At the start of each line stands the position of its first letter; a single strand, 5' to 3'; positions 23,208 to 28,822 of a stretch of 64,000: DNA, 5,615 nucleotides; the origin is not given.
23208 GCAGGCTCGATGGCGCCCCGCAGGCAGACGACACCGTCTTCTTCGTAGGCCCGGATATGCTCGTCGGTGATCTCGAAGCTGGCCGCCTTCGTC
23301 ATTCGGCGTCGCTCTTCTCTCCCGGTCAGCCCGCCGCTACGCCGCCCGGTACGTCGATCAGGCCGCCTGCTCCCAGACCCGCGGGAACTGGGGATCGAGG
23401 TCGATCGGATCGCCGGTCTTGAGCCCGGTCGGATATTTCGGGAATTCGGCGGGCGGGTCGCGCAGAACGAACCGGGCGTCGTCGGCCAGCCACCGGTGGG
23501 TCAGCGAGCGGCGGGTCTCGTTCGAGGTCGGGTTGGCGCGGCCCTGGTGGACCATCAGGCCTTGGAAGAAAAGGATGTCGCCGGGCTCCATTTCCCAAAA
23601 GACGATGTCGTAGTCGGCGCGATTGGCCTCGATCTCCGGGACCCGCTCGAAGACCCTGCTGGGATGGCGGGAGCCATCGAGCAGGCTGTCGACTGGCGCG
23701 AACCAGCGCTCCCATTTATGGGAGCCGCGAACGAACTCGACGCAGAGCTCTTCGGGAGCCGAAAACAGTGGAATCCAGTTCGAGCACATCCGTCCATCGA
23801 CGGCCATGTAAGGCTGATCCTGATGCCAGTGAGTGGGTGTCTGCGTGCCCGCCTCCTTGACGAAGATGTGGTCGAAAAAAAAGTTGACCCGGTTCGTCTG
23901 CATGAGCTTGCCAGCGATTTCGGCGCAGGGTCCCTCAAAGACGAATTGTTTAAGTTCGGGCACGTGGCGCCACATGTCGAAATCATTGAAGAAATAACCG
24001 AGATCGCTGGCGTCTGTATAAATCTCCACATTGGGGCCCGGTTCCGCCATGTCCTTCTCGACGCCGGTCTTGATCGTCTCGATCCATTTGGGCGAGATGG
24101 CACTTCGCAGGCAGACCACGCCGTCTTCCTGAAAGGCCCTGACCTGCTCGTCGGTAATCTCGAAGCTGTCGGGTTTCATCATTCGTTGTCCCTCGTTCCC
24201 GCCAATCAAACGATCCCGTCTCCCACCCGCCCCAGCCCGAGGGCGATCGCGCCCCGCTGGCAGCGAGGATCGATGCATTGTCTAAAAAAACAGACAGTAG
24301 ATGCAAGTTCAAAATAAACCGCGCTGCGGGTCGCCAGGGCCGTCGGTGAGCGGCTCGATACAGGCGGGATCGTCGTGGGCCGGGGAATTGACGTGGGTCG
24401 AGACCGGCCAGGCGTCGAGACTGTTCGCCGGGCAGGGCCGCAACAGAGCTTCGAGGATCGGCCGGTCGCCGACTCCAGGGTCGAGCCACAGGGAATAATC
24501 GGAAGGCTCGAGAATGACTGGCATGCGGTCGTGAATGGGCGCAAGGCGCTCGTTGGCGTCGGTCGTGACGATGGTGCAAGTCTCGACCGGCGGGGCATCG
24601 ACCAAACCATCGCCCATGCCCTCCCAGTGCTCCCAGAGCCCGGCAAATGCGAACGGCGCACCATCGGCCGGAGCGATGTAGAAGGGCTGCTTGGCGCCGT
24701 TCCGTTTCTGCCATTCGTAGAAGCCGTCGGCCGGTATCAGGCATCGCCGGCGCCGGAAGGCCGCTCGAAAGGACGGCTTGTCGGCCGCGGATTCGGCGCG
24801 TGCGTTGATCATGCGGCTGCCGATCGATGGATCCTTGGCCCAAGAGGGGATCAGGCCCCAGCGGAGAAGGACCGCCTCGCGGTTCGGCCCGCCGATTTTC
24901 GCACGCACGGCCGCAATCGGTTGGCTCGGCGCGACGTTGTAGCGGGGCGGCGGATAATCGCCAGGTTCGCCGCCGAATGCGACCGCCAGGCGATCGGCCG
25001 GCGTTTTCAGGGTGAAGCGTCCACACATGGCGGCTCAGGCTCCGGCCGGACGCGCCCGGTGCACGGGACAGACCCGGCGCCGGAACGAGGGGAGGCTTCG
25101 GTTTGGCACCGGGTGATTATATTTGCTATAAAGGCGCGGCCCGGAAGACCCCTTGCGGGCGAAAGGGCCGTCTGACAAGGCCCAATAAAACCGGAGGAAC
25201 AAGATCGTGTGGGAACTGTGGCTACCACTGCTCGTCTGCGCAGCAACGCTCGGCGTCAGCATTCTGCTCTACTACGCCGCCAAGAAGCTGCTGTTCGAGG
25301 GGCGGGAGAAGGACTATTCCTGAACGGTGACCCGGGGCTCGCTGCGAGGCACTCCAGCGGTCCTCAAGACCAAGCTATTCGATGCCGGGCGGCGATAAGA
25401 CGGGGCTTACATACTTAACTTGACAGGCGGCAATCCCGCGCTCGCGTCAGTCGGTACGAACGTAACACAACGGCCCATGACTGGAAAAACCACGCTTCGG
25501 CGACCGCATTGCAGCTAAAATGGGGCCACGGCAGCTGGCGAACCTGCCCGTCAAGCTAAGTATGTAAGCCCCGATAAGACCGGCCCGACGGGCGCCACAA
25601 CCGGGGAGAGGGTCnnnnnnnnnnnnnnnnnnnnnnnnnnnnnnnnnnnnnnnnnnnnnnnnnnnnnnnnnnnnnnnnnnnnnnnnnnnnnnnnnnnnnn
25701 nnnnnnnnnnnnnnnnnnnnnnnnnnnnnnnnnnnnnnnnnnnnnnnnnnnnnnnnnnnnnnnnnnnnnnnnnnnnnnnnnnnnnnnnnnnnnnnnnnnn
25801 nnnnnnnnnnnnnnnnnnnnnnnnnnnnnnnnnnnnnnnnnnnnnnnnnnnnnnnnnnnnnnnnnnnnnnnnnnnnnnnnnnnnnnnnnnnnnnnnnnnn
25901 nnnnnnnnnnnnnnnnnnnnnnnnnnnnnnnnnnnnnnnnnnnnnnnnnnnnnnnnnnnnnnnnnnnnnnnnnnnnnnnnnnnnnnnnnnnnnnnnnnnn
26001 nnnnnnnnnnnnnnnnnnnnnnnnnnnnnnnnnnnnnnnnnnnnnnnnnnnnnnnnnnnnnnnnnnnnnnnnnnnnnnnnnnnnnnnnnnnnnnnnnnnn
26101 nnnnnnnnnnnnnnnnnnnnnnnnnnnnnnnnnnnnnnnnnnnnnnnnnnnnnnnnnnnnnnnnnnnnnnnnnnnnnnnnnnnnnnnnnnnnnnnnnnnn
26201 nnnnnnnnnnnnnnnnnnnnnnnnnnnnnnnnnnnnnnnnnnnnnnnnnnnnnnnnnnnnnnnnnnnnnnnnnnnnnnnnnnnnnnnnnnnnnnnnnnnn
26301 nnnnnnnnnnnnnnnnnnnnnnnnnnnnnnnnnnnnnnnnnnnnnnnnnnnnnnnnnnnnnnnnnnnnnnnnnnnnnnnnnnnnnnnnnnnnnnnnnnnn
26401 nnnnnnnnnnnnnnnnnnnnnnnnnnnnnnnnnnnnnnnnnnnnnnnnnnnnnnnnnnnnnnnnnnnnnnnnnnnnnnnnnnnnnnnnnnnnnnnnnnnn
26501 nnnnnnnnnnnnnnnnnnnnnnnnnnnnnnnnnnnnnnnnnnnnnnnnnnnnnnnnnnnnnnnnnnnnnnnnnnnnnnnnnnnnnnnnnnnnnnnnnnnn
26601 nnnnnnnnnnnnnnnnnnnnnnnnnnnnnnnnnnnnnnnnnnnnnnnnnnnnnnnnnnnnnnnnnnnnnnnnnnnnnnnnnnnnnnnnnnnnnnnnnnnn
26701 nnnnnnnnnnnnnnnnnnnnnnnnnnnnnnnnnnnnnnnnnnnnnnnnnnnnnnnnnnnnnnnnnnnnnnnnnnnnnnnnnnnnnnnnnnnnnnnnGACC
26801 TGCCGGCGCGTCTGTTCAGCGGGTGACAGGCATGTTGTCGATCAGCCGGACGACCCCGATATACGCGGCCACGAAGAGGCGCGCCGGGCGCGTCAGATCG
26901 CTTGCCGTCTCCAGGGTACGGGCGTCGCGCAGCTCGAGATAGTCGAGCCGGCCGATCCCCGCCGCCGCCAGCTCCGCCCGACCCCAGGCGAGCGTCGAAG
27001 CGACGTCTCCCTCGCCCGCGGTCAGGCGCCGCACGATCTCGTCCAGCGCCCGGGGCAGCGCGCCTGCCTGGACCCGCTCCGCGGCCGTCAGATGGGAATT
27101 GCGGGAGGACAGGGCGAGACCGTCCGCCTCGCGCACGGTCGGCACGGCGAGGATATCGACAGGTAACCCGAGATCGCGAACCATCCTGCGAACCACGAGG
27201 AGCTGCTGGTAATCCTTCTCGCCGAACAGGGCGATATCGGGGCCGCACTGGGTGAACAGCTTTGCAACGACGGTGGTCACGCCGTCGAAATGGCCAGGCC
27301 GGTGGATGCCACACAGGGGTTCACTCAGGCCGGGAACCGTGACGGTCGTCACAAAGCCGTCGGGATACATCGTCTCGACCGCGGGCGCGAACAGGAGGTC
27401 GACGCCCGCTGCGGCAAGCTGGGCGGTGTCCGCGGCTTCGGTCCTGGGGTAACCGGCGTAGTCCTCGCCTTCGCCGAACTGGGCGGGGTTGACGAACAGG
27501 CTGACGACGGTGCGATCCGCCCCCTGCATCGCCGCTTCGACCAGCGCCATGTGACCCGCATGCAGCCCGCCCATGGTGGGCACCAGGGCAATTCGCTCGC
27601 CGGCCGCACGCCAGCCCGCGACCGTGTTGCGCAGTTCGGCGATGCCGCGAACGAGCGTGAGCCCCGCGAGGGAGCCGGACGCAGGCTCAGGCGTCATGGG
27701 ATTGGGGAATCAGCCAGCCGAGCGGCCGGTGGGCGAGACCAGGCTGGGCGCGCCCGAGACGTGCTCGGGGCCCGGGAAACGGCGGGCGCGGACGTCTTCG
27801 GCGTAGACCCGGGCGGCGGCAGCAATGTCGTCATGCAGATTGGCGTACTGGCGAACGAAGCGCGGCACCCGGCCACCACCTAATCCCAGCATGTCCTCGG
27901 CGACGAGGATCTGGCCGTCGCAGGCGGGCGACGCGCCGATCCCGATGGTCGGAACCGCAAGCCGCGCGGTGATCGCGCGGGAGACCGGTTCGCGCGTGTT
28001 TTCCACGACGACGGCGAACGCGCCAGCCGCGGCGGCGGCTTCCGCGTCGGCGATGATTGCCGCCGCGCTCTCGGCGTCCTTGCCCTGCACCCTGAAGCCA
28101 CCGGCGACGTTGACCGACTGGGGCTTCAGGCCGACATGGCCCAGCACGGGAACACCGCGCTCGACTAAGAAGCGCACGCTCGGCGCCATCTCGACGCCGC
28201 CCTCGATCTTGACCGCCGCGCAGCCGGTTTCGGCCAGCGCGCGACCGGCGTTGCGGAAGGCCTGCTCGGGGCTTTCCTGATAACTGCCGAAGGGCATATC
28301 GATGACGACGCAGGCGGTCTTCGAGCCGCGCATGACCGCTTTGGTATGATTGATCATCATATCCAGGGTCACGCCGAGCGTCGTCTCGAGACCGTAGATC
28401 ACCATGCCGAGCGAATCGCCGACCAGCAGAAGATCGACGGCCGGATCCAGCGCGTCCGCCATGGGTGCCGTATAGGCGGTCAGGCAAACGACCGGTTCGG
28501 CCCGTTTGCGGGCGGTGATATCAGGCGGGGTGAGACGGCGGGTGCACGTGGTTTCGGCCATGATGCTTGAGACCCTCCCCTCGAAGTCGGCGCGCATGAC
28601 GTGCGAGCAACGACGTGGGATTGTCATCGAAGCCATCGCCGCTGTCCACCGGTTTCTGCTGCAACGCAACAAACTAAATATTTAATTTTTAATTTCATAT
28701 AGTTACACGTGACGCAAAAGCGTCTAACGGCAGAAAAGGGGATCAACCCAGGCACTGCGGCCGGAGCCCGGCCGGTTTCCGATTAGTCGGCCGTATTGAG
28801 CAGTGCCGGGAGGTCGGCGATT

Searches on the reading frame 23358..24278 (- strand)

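Call 35: search_protein_families(library=pfam, proteins=[window:23358-24278:-], max_evalue=0.00001)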
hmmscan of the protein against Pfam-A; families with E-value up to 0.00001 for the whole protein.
window:23358-24278:- (306 aa): 1 family
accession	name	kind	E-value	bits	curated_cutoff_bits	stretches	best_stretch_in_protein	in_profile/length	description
PF05721.19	PhyH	-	2.2e-25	90.7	22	1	49-257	1-212/213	Phytanoyl-CoA dioxygenase (PhyH)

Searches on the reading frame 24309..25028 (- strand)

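Call 37: search_protein_families(library=pfam, proteins=[window:24309-25028:-], max_evalue=0.00001)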
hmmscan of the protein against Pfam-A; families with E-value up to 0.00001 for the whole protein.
window:24309-25028:- (239 aa): 1 family
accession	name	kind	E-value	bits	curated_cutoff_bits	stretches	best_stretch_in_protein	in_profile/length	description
PF02586.19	SRAP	-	1.3e-78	263.9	27.1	1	1-216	1-214/214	SOS response associated peptidase (SRAP)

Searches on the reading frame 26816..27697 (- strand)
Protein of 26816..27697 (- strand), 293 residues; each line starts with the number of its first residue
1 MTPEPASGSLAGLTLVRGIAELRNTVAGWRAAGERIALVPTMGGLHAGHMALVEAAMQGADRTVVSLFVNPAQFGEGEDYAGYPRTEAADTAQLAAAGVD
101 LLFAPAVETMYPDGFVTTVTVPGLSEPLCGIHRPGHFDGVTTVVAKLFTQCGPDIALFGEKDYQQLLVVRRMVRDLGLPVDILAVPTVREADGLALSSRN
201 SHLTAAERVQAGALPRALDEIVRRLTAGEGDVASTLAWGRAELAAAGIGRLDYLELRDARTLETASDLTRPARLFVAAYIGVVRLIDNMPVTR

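Call 35: search_protein_families(library=pfam, proteins=[window:26816-27697:-], max_evalue=0.00001)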
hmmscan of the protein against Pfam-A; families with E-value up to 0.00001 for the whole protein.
window:26816-27697:- (293 aa): 1 family
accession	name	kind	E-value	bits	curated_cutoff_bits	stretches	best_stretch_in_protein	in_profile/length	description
PF02569.21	Pantoate_ligase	-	4.2e-100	334.8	20.7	1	16-289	3-267/268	Pantoate-beta-alanine ligase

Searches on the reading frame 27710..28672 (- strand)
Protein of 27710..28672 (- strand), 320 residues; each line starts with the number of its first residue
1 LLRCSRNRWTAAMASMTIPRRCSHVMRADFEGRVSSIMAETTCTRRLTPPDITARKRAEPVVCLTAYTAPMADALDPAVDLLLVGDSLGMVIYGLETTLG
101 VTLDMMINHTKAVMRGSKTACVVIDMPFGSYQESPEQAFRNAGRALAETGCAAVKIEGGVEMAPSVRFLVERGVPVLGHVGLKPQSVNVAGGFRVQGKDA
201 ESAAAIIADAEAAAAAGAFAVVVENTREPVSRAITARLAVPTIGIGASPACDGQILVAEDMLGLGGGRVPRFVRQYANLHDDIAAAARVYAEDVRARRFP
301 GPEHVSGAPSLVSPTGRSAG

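Call 35: search_protein_families(library=pfam, proteins=[window:27710-28672:-], max_evalue=0.00001)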
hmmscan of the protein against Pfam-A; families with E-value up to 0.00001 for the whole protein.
window:27710-28672:- (320 aa): 1 family
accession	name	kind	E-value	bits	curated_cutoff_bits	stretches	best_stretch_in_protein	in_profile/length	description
PF02548.21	Pantoate_transf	-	1e-103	346.7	28.7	1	48-301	3-258/259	Ketopantoate hydroxymethyltransferase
